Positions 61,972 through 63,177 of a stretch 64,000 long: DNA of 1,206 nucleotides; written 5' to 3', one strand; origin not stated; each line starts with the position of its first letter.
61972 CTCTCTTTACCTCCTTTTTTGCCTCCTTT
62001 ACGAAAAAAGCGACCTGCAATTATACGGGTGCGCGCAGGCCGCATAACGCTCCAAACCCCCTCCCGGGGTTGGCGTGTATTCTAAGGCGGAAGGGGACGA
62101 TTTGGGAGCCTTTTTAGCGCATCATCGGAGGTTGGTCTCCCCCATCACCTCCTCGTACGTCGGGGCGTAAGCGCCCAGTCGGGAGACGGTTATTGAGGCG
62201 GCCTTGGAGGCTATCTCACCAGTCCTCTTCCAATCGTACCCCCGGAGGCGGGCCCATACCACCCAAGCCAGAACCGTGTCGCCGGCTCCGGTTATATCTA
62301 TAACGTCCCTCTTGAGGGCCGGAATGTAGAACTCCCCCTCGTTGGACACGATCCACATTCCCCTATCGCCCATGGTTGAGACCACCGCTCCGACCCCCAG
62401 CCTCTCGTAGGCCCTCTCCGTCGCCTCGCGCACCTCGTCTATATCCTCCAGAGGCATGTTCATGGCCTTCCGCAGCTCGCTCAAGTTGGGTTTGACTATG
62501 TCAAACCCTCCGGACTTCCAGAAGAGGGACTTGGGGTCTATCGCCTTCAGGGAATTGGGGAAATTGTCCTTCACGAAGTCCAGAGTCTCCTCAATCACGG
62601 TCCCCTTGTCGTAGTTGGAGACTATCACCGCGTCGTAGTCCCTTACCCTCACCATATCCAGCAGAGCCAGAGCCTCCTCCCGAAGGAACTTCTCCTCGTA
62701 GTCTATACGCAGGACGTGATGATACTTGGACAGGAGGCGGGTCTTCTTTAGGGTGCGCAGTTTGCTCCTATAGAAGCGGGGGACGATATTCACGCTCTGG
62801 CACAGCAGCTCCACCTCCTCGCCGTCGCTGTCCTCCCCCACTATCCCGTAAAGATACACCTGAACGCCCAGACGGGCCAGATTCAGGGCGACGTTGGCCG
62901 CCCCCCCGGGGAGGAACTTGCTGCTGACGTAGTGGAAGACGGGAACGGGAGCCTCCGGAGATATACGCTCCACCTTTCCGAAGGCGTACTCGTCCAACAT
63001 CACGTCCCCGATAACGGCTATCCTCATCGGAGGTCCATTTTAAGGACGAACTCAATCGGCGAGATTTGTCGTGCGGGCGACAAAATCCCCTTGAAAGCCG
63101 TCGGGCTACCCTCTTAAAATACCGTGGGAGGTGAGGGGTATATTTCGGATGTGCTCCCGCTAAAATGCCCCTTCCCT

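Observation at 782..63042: TAnAAT box 6-11 nt upstream of the start codon at ~18 operon heads: pervasive leaderless mRNAs, some with GTG/TTG starts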

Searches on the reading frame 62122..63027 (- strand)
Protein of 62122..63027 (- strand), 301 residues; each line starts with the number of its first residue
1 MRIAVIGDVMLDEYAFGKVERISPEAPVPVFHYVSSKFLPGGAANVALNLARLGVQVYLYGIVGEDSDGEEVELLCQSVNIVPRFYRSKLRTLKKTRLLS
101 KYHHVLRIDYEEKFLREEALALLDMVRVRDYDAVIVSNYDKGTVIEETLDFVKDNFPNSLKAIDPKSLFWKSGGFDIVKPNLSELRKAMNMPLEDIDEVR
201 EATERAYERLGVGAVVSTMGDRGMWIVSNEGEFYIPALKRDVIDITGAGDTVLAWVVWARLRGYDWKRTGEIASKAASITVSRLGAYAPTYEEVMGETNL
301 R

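Call 7: search_protein_families(library=ncbifam, proteins=[window:62122-63027:-], max_evalue=0.00001)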
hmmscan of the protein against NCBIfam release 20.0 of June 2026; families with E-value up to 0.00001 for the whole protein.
window:62122-63027:- (301 aa): 18 families
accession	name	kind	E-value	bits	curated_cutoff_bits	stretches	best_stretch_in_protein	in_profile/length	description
TIGR02198.1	rfaE_dom_I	equivalog_domain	8.1e-73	245.3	345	1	2-295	9-311/315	D-glycero-beta-D-manno-heptose-7-phosphate kinase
NF008454.0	PRK11316.1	equivalog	7.7e-59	199.5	521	1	2-294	12-308/475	bifunctional D-glycero-beta-D-manno-heptose-7-phosphate kinase/D-glycero-beta-D-manno-heptose 1-phosphate adenylyltransferase HldE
TIGR03168.1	1-PFK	subfamily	7.7e-22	77.6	216.4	1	176-294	178-295/305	hexose kinase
TIGR02152.1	D_ribokin_bact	equivalog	2.1e-21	76.5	299.65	1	175-294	176-296/298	ribokinase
NF041320.1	pfkB_Halo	equivalog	1.2e-20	74.2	400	1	36-295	32-291/302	1-phosphofructokinase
TIGR03828.1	pfkB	equivalog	3.1e-20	72.4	292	1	176-294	178-295/305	1-phosphofructokinase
NF008353.0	PRK11142.1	equivalog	1.1e-16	61.3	341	1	176-287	180-290/307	ribokinase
TIGR04382.1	myo_inos_iolC_N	equivalog_domain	9.7e-16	57.9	300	1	188-294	202-305/309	5-dehydro-2-deoxygluconokinase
NF007068.0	PRK09513.1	equivalog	1.9e-15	56.9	432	1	41-283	40-288/312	1-phosphofructokinase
NF007321.0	PRK09813.1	equivalog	1.4e-11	44.4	247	1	28-286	12-260/261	fructoselysine 6-kinase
NF006957.1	PRK09434.1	equivalog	1.1e-09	38.2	450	0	193-290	193-288/302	fructokinase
NF007355.0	PRK09850.1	equivalog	1.4e-09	37.5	540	0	142-279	142-285/313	pseudouridine kinase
NF053626.1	RibKinHalex1628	equivalog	1.9e-09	37.4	330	0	213-294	203-287/293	ATP-dependent ribose-1-phosphate kinase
NF007416.0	PRK09954.1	equivalog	8.7e-09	34.8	561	1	41-283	94-342/362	sugar kinase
NF040938.1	KDG_KDGal_kin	equivalog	1.2e-08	34.5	400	1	201-283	204-286/305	bifunctional 2-dehydro-3-deoxygluconokinase/2-dehydro-3-deoxygalactonokinase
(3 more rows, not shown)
